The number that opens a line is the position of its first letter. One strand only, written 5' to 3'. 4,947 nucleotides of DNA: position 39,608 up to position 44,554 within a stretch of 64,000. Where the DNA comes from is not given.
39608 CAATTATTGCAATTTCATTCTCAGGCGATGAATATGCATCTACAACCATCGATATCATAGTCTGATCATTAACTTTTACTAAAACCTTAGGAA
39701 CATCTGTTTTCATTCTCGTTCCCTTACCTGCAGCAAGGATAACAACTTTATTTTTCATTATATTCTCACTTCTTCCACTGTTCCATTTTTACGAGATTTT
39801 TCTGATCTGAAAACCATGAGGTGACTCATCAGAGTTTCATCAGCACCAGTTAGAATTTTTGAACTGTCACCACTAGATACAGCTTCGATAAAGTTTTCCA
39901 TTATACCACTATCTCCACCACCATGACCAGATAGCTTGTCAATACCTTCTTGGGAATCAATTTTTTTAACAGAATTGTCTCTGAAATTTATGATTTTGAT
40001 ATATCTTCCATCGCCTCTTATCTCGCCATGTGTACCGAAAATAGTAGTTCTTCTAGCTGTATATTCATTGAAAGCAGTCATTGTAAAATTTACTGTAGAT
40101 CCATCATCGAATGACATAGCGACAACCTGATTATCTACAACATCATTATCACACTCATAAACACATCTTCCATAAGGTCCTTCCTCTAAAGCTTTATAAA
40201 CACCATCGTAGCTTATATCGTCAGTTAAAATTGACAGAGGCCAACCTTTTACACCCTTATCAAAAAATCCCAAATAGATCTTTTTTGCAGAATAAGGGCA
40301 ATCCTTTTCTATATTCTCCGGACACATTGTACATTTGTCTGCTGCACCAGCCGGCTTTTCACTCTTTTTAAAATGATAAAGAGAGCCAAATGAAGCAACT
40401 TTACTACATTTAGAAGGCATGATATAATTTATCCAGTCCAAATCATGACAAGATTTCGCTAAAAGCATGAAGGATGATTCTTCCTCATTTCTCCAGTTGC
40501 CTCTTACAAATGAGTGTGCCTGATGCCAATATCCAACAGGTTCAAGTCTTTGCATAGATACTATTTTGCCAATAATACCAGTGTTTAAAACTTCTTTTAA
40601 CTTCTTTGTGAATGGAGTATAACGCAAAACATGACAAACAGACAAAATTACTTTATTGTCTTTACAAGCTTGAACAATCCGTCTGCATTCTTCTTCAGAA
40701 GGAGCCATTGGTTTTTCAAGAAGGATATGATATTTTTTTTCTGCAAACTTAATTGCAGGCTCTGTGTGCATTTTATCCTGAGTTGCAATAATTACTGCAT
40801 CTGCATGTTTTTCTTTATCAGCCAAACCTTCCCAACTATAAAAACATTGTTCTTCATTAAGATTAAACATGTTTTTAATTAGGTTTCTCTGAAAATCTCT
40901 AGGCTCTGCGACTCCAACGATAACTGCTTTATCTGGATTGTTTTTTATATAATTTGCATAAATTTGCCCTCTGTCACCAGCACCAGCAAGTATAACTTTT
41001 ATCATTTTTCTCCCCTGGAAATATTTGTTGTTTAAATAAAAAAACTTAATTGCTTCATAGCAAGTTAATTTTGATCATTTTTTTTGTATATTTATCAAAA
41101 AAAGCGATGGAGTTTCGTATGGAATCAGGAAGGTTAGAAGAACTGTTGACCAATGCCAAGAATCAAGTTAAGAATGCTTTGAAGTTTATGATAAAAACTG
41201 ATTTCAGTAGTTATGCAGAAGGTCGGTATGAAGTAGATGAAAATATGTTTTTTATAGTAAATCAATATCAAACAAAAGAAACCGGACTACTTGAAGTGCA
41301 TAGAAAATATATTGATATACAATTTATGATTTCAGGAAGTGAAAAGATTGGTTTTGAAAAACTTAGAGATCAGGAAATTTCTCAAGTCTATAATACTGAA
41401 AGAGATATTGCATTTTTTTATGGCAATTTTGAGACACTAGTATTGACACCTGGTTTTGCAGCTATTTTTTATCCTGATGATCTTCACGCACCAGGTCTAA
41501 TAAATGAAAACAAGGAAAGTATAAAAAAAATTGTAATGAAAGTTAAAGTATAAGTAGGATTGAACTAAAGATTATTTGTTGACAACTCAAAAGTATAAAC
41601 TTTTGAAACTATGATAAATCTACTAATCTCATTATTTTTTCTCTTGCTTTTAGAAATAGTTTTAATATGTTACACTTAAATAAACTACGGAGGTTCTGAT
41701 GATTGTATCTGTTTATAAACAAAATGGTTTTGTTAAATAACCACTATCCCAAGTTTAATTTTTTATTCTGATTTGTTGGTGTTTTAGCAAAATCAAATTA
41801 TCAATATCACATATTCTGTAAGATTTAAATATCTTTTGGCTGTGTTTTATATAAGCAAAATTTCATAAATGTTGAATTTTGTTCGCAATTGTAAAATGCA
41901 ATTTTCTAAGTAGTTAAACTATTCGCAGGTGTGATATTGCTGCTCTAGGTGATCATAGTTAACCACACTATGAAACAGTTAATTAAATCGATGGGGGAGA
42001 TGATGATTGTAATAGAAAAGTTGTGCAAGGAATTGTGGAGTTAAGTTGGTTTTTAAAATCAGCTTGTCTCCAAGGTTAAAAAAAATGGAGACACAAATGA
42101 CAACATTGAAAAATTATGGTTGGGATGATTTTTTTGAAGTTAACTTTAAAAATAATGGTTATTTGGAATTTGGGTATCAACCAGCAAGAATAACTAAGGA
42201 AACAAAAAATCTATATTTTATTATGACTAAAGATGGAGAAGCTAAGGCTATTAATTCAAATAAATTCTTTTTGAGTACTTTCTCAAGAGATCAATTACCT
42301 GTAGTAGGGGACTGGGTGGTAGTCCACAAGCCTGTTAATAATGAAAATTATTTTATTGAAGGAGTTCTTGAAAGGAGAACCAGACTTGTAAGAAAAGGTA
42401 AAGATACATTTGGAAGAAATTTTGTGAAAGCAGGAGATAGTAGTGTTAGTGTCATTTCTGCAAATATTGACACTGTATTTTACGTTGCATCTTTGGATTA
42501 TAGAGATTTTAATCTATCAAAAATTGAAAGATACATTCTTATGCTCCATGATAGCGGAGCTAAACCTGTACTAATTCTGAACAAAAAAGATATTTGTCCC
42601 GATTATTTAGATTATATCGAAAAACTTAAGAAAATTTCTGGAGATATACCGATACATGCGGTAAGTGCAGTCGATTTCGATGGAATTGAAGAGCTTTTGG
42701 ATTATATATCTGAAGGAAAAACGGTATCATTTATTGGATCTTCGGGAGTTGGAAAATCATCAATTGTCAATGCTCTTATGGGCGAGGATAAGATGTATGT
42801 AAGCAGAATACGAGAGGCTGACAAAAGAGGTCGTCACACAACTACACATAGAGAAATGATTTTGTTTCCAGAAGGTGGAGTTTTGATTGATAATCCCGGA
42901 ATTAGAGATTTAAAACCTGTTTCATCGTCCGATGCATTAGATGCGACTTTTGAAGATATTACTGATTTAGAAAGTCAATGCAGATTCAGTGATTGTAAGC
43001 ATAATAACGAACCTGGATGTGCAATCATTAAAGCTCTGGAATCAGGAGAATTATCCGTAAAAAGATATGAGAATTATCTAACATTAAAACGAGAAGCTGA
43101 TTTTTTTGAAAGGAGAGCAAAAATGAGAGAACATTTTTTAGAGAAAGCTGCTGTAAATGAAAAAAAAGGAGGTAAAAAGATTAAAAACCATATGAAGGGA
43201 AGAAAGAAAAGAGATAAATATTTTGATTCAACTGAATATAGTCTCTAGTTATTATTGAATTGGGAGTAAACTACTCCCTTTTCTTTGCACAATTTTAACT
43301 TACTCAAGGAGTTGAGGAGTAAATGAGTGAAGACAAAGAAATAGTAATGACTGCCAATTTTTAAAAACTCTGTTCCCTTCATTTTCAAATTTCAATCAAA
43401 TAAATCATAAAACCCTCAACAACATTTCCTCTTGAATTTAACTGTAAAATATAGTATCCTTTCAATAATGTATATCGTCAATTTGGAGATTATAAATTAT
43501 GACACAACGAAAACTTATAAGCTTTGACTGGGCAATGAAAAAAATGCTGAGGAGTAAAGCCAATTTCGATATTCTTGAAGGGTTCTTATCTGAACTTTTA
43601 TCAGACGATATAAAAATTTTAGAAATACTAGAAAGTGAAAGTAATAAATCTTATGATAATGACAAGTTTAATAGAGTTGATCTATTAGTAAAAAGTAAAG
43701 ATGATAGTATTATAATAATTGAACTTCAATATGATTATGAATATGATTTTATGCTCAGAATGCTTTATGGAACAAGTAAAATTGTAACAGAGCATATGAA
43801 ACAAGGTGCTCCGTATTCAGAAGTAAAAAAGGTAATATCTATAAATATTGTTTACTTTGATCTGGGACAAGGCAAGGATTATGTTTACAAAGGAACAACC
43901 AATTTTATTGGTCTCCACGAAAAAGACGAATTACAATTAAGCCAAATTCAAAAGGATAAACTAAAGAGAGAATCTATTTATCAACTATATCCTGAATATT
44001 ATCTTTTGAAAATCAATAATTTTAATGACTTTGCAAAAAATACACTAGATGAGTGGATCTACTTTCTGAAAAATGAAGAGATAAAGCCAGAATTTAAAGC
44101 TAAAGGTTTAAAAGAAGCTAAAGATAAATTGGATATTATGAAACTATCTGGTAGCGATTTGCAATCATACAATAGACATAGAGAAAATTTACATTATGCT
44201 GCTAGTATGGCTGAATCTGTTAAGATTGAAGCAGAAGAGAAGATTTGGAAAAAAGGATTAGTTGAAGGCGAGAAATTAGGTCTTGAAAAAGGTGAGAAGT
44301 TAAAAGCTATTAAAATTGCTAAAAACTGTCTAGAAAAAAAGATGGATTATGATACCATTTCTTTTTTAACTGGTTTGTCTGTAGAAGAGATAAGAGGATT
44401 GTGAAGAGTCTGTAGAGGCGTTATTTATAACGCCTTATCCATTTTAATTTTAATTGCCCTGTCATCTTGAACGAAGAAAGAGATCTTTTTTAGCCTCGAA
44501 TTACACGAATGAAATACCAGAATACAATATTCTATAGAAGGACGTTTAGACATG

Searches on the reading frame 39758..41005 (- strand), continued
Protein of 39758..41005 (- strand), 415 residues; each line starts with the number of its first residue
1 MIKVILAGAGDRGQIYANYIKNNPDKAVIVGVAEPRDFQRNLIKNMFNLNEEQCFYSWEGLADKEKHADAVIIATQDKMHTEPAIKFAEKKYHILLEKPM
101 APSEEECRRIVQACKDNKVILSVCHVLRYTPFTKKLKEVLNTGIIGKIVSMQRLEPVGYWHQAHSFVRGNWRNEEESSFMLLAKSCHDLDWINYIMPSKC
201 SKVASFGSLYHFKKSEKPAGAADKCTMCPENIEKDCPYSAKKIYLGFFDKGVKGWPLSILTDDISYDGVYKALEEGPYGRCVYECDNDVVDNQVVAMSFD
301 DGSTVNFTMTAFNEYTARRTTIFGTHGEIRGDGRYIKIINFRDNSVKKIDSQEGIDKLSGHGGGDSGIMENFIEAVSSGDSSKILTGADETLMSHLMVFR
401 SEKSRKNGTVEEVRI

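Call 35: find_encoding_contigs(protein=P0249, flank=5000, max_places=1)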
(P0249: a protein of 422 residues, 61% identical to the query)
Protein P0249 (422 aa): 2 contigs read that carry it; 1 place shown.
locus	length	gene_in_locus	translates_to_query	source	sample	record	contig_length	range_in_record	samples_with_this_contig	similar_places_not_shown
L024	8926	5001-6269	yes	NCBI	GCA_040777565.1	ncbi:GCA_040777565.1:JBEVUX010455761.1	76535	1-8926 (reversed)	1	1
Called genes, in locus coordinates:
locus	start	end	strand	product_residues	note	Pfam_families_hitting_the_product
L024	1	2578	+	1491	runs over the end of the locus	PF00069:Pkinase, PF07714:PK_Tyr_Ser-Thr, PF08308:PEGA (faint), PF03781:FGE-sulfatase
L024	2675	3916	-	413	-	-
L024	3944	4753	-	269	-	PF12724:Flavodoxin_5 (weak), PF13183:Fer4_8 (faint), PF12838:Fer4_7 (faint), PF14697:Fer4_21 (faint), PF00037:Fer4 (weak), PF13484:Fer4_16 (faint)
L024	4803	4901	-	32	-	-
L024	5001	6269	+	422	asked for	PF01408:GFO_IDH_MocA, PF02894:GFO_IDH_MocA_C, PF22725:GFO_IDH_MocA_C3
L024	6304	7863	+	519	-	PF00749:tRNA-synt_1c, PF19269:Anticodon_2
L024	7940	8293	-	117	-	PF12643:MazG-like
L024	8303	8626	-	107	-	PF00408:PGM_PMM_IV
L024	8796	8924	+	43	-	?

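Call 63: search_protein_families(library=ncbifam, proteins=[L022:6991-8088:+, L022:6254-6976:+, L022:3679-4977:+, L022:2124-2903:+], max_evalue=0.00001)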
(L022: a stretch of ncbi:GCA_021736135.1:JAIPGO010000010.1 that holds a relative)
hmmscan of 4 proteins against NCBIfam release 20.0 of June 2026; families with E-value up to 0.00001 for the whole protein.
L022:6991-8088:+ (365 aa): 9 families
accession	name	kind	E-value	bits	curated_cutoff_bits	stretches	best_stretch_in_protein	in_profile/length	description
NF003036.0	PRK03926.1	equivalog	4.4e-34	117.9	403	2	252-352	199-298/302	mevalonate kinase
TIGR00131.1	gal_kin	equivalog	6.2e-33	114.2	226.65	1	2-332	18-357/388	galactokinase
TIGR00549.1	mevalon_kin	equivalog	6.6e-27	94.7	163.05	2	236-321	193-275/276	mevalonate kinase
NF003006.0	PRK03817.1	equivalog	1.4e-26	93.4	443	1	2-340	2-331/352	galactokinase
NF003705.0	PRK05322.1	equivalog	2e-25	89.4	385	1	5-323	23-349/388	galactokinase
NF003472.0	PRK05101.1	equivalog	2.5e-25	89.2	499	1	3-337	22-359/382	galactokinase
NF049969.1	GlMnHpPKinHddA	equivalog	6.5e-17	62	600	1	24-339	31-321/338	D-glycero-D-manno-heptose 7-phosphate kinase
NF001816.0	PRK00555.1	equivalog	1.1e-16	60.8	509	1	2-337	3-339/363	galactokinase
NF040957.1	Arch_PMK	equivalog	4.8e-07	29.6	500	0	4-352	2-315/316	phosphomevalonate kinase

L022:6254-6976:+ (240 aa): 32 families (the best 25 are shown)
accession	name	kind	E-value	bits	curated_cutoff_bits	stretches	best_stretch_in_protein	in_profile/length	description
NF010934.1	PRK14354.1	equivalog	3.9e-72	243.2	450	1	6-236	2-231/447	bifunctional UDP-N-acetylglucosamine diphosphorylase/glucosamine-1-phosphate N-acetyltransferase GlmU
TIGR01173.1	glmU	equivalog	8.5e-61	206.2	366.85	1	5-236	2-231/452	bifunctional UDP-N-acetylglucosamine diphosphorylase/glucosamine-1-phosphate N-acetyltransferase GlmU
NF010932.0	PRK14352.1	equivalog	1.6e-59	201.9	611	1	3-234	6-240/488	bifunctional UDP-N-acetylglucosamine diphosphorylase/glucosamine-1-phosphate N-acetyltransferase GlmU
NF010935.0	PRK14355.1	equivalog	2.5e-56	191.2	718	1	1-236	1-237/459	bifunctional UDP-N-acetylglucosamine diphosphorylase/glucosamine-1-phosphate N-acetyltransferase GlmU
NF010937.0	PRK14357.1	equivalog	1.4e-54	185.7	658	1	5-236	2-224/448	bifunctional UDP-N-acetylglucosamine diphosphorylase/glucosamine-1-phosphate N-acetyltransferase GlmU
NF010933.0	PRK14353.1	equivalog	9.9e-52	176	505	1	4-236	6-237/453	bifunctional UDP-N-acetylglucosamine diphosphorylase/glucosamine-1-phosphate N-acetyltransferase GlmU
NF010940.0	PRK14360.1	equivalog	8.7e-48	163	602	1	8-236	6-231/452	bifunctional UDP-N-acetylglucosamine diphosphorylase/glucosamine-1-phosphate N-acetyltransferase GlmU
NF010936.0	PRK14356.1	equivalog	4.5e-44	151.1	666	1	3-236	5-238/456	bifunctional UDP-N-acetylglucosamine diphosphorylase/glucosamine-1-phosphate N-acetyltransferase GlmU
NF010938.0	PRK14358.1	equivalog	5.5e-42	143.9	500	1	6-234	10-237/481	bifunctional N-acetylglucosamine-1-phosphate uridyltransferase/glucosamine-1-phosphate acetyltransferase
NF006986.0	PRK09451.1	equivalog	5.6e-42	144.1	725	1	4-234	6-232/456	bifunctional UDP-N-acetylglucosamine diphosphorylase/glucosamine-1-phosphate N-acetyltransferase GlmU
NF010939.0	PRK14359.1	equivalog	1.5e-36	125.9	592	1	4-234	3-226/430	bifunctional UDP-N-acetylglucosamine diphosphorylase/glucosamine-1-phosphate N-acetyltransferase GlmU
TIGR03992.1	Arch_glmU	subfamily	9e-23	80.8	292.1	1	5-221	2-209/393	bifunctional sugar-1-phosphate nucleotidylyltransferase/acetyltransferase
NF041313.1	UDPGP_AglF_Halo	equivalog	1.1e-18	67.6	400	1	5-225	2-220/234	UTP--glucose-1-phosphate uridylyltransferase AglF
TIGR01208.1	rmlA_long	equivalog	8.1e-18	64.4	320.25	1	5-222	1-217/353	glucose-1-phosphate thymidylyltransferase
TIGR03310.1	matur_MocA_YgfJ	equivalog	3.8e-14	53.1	186.45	1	6-126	2-121/188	molybdenum cofactor cytidylyltransferase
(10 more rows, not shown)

L022:3679-4977:+ (432 aa): 0 families

L022:2124-2903:+ (259 aa): 0 families

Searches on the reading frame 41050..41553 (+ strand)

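Call 5: search_protein_families(library=pfam, proteins=[window:41050-41553:+], max_evalue=0.01)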
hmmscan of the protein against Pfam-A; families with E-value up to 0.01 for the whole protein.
window:41050-41553:+ (167 aa): 1 family
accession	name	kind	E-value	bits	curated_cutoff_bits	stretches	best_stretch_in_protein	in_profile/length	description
PF04074.18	DUF386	-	3.3e-35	121.7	26.5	1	29-166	6-145/145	YhcH/YjgK/YiaL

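Call 6: search_protein_families(library=ncbifam, proteins=[window:41050-41553:+], max_evalue=0.01)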
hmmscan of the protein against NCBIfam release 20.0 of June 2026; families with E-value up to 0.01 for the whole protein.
window:41050-41553:+ (167 aa): 3 families
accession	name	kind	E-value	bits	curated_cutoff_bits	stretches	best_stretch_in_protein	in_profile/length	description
TIGR00022.1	TIGR00022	subfamily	1.6e-28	99.4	45.5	1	37-167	16-152/155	YhcH/YjgK/YiaL family protein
NF040884.1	acetylneur_anom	equivalog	2.1e-25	89.4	160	1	35-166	14-151/155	N-acetylneuraminate anomerase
NF007571.0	PRK10202.1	equivalog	5.4e-09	36.1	146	1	60-167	39-141/149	beta-galactosidase subunit beta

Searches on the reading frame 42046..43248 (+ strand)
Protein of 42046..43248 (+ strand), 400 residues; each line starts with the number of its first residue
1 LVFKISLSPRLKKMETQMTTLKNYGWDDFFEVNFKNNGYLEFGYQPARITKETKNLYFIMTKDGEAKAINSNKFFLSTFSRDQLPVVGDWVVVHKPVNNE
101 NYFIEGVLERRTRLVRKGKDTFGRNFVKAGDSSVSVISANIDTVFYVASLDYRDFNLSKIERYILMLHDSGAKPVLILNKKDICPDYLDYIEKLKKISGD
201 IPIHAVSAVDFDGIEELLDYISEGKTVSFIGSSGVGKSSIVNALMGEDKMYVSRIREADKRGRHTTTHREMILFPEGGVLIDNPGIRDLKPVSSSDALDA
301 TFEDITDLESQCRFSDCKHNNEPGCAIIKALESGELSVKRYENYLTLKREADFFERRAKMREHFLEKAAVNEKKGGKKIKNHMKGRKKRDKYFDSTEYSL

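Call 5: search_protein_families(library=pfam, proteins=[window:42046-43248:+], max_evalue=0.01)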
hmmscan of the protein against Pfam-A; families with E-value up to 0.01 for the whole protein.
window:42046-43248:+ (400 aa): 9 families
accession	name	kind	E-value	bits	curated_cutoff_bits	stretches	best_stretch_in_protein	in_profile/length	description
PF03193.22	RsgA_GTPase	-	8.1e-45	153.2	30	1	108-289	2-171/174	RsgA GTPase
PF01926.29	MMR_HSR1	-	1.6e-06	28.6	21.9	1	227-304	2-72/113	50S ribosome-binding GTPase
PF00005.33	ABC_tran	-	4.6e-05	24.5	25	1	221-258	8-45/137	ABC transporter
PF10662.15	PduV-EutP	-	0.00081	19.6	21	0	173-222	90-142/143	Ethanolamine utilisation - propanediol utilisation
PF02421.24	FeoB_N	-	0.0033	17.4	27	0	226-296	2-67/156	Ferrous iron transport protein B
PF00009.33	GTP_EFTU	-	0.005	16.9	26.5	0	158-222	108-183/188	Elongation factor Tu GTP binding domain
PF04548.22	AIG1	-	0.0054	16.5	27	0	227-292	3-65/212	AIG1 family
PF20703.3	nSTAND1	-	0.0058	16.7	27.1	1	214-243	23-52/379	Novel STAND NTPase 1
PF19263.5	DUF5906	-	0.0095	17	27.6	0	229-276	1-54/114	Family of unknown function (DUF5906)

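Call 6: search_protein_families(library=ncbifam, proteins=[window:42046-43248:+], max_evalue=0.01)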
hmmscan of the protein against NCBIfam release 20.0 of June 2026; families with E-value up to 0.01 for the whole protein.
window:42046-43248:+ (400 aa): 17 families
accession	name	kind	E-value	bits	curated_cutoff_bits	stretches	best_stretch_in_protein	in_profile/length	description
TIGR00157.1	TIGR00157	equivalog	8.5e-50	169.6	100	1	86-347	2-245/247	ribosome small subunit-dependent GTPase A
NF008931.0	PRK12288.1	equivalog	9.8e-50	169.5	360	1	86-352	74-334/347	small ribosomal subunit biogenesis GTPase RsgA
NF008932.0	PRK12289.1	equivalog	1.6e-32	112.9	483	1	139-389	95-330/363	small ribosomal subunit biogenesis GTPase RsgA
TIGR03597.1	GTPase_YqeH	equivalog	1.1e-09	37.9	297.4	1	140-288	64-217/361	ribosome biogenesis GTPase YqeH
NF000908.1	PRK00089.1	equivalog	2.7e-09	36.8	237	1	226-329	5-104/291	GTPase Era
TIGR03594.1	GTPase_EngA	equivalog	3e-07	29.8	306.7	1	163-255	100-206/432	ribosome biogenesis GTPase Der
TIGR03918.1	GTP_HydF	equivalog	3.9e-06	26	325.55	1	225-352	8-132/392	[FeFe] hydrogenase H-cluster maturation GTPase HydF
TIGR00450.1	mnmE_trmE_thdF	equivalog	7.2e-06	25.3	252.6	1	186-256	166-241/446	tRNA uridine-5-carboxymethylaminomethyl(34) synthesis GTPase MnmE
TIGR03598.1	GTPase_YsxC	equivalog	9.7e-05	22.1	124.45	1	223-250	17-44/186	ribosome biogenesis GTP-binding protein YihA/YsxC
TIGR02528.1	EutP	subfamily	0.00012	22.4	138.35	0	225-251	1-27/142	EutP/PduV family microcompartment system protein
TIGR00231.1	small_GTP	domain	0.00012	21.9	42.5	0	225-294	4-71/164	GTP-binding protein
TIGR00436.1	era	equivalog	0.00068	19.1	116.25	1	227-288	3-60/270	GTPase Era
TIGR03608.1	L_ocin_972_ABC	subfamily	0.0022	17.5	254.85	1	221-264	21-64/206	putative bacteriocin export ABC transporter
TIGR02857.1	CydD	equivalog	0.0043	16.1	435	1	220-251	344-375/529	thiol reductant ABC exporter subunit CydD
TIGR02324.1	CP_lyasePhnL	equivalog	0.0074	15.8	256.3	0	200-255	10-65/224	phosphonate C-P lyase system protein PhnL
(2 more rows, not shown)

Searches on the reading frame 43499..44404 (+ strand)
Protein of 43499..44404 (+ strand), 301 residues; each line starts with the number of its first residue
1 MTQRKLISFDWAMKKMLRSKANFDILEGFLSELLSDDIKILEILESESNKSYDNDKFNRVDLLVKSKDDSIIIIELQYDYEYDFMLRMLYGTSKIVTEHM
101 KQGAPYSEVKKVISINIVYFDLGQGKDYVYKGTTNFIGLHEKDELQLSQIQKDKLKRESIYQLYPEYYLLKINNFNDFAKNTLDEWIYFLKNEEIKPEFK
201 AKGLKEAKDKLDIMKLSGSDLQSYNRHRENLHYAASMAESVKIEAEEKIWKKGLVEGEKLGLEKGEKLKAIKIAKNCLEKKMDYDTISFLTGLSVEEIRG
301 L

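Call 38: search_protein_families(library=pfam, proteins=[window:43499-44404:+], max_evalue=0.00001)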
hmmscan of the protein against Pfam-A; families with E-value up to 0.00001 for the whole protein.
window:43499-44404:+ (301 aa): 1 family
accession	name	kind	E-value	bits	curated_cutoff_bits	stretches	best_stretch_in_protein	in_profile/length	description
PF12784.13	PDDEXK_2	-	2.3e-25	90.1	27.4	1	9-232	3-220/229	PD-(D/E)XK nuclease family transposase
